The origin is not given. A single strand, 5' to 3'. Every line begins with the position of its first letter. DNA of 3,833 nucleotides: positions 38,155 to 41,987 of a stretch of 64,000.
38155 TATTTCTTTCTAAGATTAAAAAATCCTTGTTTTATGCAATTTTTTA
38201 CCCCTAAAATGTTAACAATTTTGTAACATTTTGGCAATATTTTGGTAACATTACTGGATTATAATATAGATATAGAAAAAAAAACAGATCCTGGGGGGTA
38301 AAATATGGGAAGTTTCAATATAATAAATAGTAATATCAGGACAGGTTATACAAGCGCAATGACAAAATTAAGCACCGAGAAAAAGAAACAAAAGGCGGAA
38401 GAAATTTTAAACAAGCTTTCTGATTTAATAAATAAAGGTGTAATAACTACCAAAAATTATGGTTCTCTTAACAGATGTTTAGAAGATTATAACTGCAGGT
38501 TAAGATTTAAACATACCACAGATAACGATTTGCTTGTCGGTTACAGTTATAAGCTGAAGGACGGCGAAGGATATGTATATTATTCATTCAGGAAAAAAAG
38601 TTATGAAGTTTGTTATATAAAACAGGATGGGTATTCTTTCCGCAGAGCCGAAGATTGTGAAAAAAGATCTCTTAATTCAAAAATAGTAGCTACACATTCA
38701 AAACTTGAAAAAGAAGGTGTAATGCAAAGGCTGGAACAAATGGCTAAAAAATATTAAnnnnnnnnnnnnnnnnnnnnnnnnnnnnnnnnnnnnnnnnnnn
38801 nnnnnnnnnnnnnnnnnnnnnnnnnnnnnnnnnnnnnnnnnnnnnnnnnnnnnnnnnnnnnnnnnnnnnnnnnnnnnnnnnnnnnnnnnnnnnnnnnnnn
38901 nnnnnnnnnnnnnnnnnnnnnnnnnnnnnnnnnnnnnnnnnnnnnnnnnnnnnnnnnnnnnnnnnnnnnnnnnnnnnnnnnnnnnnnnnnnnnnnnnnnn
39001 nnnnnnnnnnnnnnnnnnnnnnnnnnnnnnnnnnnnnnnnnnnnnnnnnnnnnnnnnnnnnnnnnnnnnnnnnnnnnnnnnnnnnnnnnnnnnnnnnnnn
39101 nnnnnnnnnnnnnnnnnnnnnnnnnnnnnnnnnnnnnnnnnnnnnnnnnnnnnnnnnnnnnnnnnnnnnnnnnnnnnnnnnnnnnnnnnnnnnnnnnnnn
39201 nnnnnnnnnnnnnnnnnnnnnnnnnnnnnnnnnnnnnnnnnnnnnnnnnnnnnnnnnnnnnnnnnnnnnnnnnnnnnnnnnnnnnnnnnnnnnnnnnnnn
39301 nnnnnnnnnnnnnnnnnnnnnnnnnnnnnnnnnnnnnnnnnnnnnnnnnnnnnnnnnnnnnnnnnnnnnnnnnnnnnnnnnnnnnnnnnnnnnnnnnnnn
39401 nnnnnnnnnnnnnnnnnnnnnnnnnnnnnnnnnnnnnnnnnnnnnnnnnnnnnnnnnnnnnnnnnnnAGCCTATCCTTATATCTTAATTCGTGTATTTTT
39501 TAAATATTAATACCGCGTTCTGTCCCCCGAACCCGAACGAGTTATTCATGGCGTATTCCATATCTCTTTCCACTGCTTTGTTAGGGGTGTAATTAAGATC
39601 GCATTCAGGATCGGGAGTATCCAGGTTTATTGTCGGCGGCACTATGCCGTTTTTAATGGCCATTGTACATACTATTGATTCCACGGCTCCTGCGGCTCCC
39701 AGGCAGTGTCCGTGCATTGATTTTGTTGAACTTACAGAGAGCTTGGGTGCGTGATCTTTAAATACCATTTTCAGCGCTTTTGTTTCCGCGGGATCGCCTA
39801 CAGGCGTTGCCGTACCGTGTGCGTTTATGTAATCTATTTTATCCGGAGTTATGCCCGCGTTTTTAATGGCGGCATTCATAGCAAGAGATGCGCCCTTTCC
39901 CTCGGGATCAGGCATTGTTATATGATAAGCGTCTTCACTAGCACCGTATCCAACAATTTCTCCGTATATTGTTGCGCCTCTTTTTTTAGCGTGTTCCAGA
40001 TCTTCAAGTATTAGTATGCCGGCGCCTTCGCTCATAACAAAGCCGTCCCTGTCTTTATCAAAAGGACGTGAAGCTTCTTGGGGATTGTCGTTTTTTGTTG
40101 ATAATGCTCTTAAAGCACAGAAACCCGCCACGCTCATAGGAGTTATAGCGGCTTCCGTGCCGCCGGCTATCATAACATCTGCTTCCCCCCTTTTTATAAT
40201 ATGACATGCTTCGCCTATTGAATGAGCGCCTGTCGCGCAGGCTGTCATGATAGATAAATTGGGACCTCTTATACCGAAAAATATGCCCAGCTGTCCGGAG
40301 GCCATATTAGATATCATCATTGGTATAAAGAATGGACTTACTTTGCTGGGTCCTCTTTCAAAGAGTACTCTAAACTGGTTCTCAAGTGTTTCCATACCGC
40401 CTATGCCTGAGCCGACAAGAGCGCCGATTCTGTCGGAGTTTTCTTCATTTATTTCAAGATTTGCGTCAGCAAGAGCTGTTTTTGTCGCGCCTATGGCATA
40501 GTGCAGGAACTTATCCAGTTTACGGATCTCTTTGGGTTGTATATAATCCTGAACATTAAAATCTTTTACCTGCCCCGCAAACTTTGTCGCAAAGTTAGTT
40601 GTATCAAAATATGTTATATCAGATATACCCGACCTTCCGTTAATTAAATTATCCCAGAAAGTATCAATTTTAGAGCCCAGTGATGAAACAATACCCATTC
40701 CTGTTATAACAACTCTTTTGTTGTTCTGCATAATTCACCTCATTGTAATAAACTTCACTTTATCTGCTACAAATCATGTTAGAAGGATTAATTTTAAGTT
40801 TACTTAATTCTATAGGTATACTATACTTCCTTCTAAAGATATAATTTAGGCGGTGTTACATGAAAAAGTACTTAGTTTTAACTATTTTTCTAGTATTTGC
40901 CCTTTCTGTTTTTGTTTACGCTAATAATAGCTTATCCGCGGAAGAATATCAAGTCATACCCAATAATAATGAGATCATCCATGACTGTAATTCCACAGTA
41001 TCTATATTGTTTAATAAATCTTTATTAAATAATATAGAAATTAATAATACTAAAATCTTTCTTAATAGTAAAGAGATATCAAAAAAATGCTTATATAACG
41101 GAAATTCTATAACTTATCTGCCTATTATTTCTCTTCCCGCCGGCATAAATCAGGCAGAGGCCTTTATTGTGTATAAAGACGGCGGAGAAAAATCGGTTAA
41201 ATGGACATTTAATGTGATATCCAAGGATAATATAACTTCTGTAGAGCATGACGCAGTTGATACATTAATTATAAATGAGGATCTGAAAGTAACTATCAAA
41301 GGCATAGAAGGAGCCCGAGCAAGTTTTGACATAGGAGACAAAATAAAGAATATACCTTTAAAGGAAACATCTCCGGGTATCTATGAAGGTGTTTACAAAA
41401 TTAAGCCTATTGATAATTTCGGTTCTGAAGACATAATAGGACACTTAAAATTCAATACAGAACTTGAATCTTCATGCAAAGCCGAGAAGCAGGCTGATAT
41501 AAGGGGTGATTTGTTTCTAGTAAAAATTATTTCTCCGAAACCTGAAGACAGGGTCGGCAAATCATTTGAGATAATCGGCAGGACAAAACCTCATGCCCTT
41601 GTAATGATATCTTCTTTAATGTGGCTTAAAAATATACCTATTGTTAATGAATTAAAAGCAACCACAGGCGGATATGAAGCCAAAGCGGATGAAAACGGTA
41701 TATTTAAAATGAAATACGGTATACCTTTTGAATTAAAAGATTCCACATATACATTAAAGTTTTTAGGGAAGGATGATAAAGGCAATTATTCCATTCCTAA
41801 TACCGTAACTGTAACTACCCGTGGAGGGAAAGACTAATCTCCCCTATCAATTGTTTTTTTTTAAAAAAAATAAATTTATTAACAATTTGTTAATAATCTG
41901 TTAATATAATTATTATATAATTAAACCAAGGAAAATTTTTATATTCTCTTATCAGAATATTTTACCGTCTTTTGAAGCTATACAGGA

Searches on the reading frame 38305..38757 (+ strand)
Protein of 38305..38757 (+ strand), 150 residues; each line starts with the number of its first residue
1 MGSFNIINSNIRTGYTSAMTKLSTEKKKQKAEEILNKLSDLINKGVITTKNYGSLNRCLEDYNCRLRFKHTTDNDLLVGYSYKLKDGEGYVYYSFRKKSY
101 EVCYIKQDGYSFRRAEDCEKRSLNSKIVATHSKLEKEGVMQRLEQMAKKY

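Call 45: search_protein_families(library=pfam, proteins=[window:38305-38757:+], max_evalue=1)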
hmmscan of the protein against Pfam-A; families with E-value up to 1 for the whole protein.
window:38305-38757:+ (150 aa): 1 family
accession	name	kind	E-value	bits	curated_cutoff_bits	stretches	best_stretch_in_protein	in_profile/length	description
PF13643.11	DUF4145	-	0.13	12.7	23.1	1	17-52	20-55/88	Domain of unknown function (DUF4145)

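Call 46: search_protein_families(library=phrogs, proteins=[window:38305-38757:+], max_evalue=1)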
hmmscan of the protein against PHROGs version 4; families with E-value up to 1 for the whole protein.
window:38305-38757:+ (150 aa): 1 family
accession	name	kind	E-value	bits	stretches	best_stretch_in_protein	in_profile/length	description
phrog_38581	-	unknown function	0.072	13.7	1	29-83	70-124/258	-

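Call 47: search_protein_families(library=padloc, proteins=[window:38305-38757:+], max_evalue=1)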
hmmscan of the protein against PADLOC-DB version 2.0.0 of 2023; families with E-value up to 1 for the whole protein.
window:38305-38757:+ (150 aa): 2 families
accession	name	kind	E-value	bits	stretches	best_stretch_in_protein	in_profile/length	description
PDLC02408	Aga_SIR2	-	0.0016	15.6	1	46-113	192-263/343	Class II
PDLC02414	Aga_SIR2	-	0.012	13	1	68-113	187-234/313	-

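Call 70: search_dna_similar(query=window:38305-38757:+, collection=phages, mode=protein, max_evalue=1, max_rows=5)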
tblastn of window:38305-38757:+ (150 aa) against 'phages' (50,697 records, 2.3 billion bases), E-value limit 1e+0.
Records with a match: 1; places in all: 1; records where one place covers at least 80% of the query: 0.
Best place of each record, by identity: <60% 1.
By first word of the organism name: Desulfovibrio 1.
By host as written in the record: Desulfovibrio desulfuricans strain Edelweiss 1.
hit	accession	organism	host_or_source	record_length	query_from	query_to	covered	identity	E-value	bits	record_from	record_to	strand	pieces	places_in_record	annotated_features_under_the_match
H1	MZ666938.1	Desulfovibrio phage ProddE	Desulfovibrio desulfuricans strain ...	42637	7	115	73%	24.2%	7e-1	35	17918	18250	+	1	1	exonuclease | hypothetical protein | ribosome_binding_site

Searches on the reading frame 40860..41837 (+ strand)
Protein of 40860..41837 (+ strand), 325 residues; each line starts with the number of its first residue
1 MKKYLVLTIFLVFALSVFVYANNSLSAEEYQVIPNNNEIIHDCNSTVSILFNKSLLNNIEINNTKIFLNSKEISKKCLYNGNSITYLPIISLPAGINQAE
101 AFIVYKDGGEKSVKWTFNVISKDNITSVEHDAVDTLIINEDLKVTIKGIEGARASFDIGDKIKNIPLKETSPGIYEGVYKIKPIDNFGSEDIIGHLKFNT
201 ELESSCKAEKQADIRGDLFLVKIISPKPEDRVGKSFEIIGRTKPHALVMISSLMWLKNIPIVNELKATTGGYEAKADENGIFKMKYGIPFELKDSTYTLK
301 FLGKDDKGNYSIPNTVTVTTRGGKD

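Call 3: search_protein_families(library=pfam, proteins=[window:40860-41837:+], max_evalue=1)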
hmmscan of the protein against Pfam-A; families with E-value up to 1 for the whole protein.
window:40860-41837:+ (325 aa): 3 families
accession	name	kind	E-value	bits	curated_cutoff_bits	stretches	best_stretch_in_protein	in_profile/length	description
PF16389.11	DUF4998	-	0.036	14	29.1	0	291-322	80-111/199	Domain of unknown function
PF14314.12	Methyltrans_Mon_2nd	-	0.091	12.5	25.2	1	16-80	198-263/268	Virus-capping methyltransferase, MT domain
PF19077.6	Big_13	-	0.16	12.9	27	1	268-319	50-99/102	Bacterial Ig-like domain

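Call 4: search_protein_families(library=ncbifam, proteins=[window:40860-41837:+], max_evalue=1)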
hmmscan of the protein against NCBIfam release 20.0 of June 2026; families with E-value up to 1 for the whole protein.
window:40860-41837:+ (325 aa): 0 families

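Call 72: find_encoding_contigs(protein=window:40860-41837:+, flank=4000, max_places=6)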
Protein window:40860-41837:+ (325 aa): no gene with exactly this product is on record in the collection.
